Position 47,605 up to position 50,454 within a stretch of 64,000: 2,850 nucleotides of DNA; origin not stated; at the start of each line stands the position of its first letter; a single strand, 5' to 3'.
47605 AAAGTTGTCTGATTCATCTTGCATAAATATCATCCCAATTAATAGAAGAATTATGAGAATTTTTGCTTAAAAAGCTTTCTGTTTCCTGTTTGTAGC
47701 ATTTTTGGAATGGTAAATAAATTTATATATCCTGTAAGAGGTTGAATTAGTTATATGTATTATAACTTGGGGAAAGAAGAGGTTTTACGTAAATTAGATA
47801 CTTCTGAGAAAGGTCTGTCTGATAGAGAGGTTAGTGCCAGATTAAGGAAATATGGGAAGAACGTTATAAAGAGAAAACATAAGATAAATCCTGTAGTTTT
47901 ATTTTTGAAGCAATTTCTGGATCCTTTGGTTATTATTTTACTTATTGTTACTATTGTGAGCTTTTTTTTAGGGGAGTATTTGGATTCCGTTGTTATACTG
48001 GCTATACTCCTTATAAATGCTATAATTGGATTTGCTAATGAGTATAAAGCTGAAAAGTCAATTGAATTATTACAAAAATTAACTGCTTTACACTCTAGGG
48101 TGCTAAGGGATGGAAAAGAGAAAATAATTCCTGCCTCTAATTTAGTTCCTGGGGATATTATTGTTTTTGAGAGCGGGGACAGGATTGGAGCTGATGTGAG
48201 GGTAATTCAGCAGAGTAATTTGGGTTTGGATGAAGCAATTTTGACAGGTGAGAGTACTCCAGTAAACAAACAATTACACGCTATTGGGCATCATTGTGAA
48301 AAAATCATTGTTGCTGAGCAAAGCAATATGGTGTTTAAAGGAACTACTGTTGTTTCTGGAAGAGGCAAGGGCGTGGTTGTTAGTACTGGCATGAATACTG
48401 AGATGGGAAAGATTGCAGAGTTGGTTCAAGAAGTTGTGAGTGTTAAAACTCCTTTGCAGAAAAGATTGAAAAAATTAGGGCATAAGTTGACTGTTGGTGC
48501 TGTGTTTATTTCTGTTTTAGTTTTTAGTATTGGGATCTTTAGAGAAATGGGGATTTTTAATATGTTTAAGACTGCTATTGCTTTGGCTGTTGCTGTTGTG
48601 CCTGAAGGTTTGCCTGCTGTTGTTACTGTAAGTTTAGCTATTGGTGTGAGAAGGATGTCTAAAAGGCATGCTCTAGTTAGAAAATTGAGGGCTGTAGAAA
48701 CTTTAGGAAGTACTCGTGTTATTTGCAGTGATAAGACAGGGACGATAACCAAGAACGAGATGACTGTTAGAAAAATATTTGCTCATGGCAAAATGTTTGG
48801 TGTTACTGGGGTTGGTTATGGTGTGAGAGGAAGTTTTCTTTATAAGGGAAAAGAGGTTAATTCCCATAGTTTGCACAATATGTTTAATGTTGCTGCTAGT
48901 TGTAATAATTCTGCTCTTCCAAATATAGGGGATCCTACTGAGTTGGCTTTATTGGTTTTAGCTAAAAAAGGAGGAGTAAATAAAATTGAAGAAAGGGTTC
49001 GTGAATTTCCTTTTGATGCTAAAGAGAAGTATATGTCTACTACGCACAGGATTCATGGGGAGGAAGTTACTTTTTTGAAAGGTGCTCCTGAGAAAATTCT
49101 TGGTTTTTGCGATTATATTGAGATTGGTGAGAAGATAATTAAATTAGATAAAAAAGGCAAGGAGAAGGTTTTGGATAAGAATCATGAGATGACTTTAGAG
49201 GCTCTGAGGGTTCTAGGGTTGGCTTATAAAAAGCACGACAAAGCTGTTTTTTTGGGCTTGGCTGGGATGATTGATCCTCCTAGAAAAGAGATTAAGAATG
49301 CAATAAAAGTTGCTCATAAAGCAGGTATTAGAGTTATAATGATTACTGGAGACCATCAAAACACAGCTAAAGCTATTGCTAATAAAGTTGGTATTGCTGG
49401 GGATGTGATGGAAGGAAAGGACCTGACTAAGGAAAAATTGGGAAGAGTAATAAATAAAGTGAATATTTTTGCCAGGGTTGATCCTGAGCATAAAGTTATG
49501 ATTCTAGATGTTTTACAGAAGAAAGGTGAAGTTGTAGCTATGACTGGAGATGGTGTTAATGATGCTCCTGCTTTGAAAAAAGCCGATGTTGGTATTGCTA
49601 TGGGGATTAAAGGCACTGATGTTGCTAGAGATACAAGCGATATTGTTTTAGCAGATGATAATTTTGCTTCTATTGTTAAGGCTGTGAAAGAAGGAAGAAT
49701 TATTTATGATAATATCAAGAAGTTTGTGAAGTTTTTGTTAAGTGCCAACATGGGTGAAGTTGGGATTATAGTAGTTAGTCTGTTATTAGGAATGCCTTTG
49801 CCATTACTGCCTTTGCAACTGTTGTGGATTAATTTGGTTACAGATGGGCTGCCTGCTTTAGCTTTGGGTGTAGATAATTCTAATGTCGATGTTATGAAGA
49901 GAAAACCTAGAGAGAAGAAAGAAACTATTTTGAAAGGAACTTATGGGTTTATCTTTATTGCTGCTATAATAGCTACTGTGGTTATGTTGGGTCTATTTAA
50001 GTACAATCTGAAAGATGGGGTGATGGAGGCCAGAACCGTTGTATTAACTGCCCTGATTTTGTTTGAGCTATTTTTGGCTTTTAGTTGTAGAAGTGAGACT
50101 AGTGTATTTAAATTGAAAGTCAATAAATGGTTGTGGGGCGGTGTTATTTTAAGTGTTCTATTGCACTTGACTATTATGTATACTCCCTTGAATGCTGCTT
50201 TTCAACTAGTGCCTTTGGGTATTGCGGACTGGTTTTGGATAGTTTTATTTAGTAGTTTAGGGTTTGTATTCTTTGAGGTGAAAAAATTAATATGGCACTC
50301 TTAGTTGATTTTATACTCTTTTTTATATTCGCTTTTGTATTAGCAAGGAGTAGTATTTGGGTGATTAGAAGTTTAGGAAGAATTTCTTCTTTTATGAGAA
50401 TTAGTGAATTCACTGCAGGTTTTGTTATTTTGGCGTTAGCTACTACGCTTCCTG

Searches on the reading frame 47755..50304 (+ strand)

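Call 27: search_protein_families(library=pfam, proteins=[window:47755-50304:+], max_evalue=0.001)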
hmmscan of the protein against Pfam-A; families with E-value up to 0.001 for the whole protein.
window:47755-50304:+ (849 aa): 7 families
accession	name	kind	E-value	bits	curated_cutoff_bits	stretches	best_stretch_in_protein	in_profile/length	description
PF00122.25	E1-E2_ATPase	-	2.2e-54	184.1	28.1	1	109-304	2-181/181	E1-E2 ATPase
PF00689.26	Cation_ATPase_C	-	7.9e-46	156.5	27.3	1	681-846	1-175/175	Cation transporting ATPase, C-terminus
PF00690.31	Cation_ATPase_N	-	9.7e-21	73.7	20.4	1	2-69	1-69/69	Cation transporter/ATPase, N-terminus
PF00702.32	Hydrolase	-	4e-20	73.4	26.4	1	321-611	2-191/191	haloacid dehalogenase-like hydrolase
PF13246.12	Cation_ATPase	-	8.8e-15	55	21.7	1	378-455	7-91/91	Cation transport ATPase (P-type)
PF12710.13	HAD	-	2.4e-06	28.5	27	1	508-608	88-189/189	haloacid dehalogenase-like hydrolase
PF08282.18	Hydrolase_3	-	0.00011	22.4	20.9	0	587-643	199-254/255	haloacid dehalogenase-like hydrolase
